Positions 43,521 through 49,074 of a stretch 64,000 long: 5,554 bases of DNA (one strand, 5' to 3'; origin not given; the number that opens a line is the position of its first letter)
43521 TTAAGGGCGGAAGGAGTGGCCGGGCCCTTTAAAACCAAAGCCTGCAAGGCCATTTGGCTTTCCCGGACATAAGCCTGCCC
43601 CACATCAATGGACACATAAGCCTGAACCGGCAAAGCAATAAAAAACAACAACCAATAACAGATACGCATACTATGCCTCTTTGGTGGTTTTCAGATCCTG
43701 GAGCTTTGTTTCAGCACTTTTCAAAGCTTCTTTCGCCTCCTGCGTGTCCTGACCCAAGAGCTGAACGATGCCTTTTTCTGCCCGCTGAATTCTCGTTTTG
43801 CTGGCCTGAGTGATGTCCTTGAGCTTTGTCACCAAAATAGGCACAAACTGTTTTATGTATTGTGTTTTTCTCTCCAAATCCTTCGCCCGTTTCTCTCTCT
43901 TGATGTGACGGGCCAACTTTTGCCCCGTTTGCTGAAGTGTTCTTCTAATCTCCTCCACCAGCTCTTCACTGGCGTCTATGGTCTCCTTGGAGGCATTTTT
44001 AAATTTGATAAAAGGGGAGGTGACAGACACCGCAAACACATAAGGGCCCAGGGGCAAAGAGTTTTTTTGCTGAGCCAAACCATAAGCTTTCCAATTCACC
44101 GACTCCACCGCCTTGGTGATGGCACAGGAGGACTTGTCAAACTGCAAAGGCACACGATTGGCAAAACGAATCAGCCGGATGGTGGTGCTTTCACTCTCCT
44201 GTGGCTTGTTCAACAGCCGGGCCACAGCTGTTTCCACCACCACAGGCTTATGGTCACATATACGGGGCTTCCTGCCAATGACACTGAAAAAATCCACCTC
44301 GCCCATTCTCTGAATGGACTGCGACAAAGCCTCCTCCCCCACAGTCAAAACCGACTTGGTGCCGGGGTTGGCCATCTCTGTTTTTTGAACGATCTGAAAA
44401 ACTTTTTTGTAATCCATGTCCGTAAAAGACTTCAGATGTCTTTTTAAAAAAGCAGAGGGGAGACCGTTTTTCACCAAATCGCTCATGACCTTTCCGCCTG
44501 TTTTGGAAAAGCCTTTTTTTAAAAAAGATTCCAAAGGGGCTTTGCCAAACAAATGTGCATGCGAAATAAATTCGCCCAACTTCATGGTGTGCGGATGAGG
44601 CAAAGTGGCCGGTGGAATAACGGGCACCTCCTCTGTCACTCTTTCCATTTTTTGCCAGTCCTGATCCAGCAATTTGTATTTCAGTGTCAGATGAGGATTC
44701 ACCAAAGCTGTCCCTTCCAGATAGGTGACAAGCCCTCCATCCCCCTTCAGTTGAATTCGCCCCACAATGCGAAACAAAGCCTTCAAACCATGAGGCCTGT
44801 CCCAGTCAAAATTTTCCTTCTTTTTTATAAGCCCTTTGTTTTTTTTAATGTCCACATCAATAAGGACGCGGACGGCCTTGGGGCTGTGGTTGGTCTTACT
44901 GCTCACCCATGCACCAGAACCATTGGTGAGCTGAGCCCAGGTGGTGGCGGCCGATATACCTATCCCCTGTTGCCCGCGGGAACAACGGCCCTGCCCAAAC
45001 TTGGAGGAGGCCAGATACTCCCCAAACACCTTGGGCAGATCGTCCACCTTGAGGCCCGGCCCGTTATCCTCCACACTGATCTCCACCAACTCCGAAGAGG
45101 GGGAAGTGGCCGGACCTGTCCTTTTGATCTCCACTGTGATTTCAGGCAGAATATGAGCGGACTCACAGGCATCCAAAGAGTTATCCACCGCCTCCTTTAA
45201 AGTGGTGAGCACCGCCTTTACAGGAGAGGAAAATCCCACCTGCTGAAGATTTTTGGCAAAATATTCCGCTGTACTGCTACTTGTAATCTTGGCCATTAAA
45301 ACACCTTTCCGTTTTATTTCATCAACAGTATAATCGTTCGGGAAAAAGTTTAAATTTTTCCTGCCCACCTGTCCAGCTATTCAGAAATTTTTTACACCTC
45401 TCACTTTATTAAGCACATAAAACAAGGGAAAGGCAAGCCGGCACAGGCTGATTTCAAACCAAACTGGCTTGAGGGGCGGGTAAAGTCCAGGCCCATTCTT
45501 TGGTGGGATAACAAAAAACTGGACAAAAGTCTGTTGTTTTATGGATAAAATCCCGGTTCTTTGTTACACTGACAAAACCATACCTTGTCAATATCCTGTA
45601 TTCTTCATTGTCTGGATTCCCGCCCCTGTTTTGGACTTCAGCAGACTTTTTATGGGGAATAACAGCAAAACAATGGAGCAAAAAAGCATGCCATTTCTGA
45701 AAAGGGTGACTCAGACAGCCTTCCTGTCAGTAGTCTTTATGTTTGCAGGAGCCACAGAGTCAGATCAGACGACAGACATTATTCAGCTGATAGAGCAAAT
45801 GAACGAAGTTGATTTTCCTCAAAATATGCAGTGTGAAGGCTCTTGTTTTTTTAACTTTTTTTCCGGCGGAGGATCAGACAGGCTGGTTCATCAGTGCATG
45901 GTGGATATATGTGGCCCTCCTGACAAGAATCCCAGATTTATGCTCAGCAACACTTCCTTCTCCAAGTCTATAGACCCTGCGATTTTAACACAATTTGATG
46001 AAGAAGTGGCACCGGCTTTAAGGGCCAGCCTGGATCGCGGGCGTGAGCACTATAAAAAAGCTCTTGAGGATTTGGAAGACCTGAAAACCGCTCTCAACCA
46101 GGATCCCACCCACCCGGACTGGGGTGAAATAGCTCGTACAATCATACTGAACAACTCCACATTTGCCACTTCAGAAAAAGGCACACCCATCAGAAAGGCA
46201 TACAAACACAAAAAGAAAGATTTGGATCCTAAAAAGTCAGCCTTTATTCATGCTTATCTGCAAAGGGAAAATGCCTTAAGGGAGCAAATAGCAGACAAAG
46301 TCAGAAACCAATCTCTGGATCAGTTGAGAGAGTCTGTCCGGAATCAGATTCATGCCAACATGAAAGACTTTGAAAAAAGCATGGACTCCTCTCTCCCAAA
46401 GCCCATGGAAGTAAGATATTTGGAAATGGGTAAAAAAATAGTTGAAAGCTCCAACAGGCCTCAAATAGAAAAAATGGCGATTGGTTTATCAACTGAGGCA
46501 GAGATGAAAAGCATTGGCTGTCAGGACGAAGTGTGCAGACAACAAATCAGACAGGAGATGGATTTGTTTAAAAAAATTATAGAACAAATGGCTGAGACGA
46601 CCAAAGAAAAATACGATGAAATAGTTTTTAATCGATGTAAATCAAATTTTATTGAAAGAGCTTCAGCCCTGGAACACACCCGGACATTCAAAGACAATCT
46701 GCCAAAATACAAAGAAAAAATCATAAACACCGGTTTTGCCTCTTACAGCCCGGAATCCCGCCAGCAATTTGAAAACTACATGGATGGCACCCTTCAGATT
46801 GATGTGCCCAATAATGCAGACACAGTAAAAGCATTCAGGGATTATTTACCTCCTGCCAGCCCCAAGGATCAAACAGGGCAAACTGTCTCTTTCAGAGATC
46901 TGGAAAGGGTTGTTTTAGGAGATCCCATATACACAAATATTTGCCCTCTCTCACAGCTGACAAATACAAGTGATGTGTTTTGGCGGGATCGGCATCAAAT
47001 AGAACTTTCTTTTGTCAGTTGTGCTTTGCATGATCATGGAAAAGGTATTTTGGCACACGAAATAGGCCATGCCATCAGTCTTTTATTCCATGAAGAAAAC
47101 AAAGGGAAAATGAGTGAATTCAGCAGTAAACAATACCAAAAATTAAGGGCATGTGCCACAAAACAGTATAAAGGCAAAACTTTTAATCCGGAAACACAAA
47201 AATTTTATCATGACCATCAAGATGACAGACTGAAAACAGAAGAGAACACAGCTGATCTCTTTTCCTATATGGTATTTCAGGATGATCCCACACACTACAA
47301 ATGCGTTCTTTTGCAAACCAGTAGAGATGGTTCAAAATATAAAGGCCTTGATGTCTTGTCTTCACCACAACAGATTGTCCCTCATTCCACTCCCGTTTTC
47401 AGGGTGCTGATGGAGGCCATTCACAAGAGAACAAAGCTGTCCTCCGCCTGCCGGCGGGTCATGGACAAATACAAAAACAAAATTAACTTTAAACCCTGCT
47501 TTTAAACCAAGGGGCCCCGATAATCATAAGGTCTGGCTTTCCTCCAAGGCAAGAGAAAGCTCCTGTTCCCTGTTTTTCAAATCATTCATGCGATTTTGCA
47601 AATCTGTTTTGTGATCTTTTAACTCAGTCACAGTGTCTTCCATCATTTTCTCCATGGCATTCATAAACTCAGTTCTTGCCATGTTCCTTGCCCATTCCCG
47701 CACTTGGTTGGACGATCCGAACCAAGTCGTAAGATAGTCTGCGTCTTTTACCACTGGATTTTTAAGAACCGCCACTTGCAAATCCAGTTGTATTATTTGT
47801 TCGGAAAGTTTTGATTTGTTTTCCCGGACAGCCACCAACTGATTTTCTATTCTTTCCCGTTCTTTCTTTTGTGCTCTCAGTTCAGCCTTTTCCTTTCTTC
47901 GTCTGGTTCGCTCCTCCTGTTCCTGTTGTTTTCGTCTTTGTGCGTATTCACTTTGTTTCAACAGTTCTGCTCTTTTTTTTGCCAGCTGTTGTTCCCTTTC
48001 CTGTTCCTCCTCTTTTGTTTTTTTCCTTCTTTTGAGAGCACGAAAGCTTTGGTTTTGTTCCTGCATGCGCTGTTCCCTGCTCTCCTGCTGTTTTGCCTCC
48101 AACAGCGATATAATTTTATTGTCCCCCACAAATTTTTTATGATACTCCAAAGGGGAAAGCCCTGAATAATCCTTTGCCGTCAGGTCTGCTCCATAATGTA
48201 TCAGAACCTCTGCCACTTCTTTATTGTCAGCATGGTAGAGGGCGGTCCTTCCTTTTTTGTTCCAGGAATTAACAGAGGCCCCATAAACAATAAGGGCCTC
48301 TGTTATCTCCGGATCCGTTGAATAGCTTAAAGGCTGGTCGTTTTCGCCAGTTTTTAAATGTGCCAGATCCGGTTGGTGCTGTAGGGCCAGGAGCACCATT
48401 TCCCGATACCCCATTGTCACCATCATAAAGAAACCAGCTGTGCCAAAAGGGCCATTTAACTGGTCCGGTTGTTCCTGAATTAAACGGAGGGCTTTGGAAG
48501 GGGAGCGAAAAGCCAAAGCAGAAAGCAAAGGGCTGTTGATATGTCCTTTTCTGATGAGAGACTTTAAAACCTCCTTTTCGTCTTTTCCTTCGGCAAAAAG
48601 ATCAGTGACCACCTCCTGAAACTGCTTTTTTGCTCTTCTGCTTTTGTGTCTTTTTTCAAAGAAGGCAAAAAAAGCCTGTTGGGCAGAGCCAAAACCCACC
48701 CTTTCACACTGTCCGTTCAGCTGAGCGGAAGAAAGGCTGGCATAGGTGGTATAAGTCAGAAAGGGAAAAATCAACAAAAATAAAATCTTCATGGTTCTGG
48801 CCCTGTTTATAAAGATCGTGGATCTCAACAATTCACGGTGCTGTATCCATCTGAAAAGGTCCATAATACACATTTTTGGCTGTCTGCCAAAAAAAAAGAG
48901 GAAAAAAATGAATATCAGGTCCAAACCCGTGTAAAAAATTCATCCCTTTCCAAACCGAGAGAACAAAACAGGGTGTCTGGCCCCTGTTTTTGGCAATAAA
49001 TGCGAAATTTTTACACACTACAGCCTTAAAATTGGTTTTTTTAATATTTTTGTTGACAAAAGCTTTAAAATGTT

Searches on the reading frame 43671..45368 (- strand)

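Call 35: search_protein_families(library=ncbifam, proteins=[window:43671-45368:-], max_evalue=1e-10)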
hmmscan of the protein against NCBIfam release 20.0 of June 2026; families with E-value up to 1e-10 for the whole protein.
window:43671-45368:- (565 aa): 4 families
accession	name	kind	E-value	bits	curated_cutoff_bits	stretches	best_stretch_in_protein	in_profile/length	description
NF003218.0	PRK04184.1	equivalog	1.1e-148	496.2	274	1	25-556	9-527/539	DNA topoisomerase VI subunit B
TIGR01052.1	top6b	equivalog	6.7e-109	364.5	380.7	1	30-521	6-486/488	DNA topoisomerase VI subunit B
NF011439.0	PRK14868.1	equivalog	6.2e-87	292.5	1310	2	30-301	24-285/795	DNA topoisomerase VI subunit B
NF011438.0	PRK14867.1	equivalog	1.3e-72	245.2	1143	2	26-314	10-289/659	DNA topoisomerase VI subunit B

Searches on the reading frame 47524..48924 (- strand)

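Call 58: search_protein_families(library=padloc, proteins=[window:47524-48924:-], max_evalue=0.00001)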
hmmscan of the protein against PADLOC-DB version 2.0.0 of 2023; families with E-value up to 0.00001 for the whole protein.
window:47524-48924:- (466 aa): 1 family
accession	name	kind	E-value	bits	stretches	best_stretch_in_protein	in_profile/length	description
PDLC04783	PDC-M72A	-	1.1e-06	26.2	1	169-308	238-376/392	-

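Call 59: search_protein_families(library=pfam, proteins=[window:47524-48924:-], max_evalue=0.00001)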
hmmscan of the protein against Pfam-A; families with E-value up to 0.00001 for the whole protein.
window:47524-48924:- (466 aa): 1 family
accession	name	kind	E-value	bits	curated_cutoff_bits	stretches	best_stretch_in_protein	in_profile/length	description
PF12796.13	Ank_2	-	7.2e-07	30.1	27.3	1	171-252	7-90/90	Ankyrin repeats (3 copies)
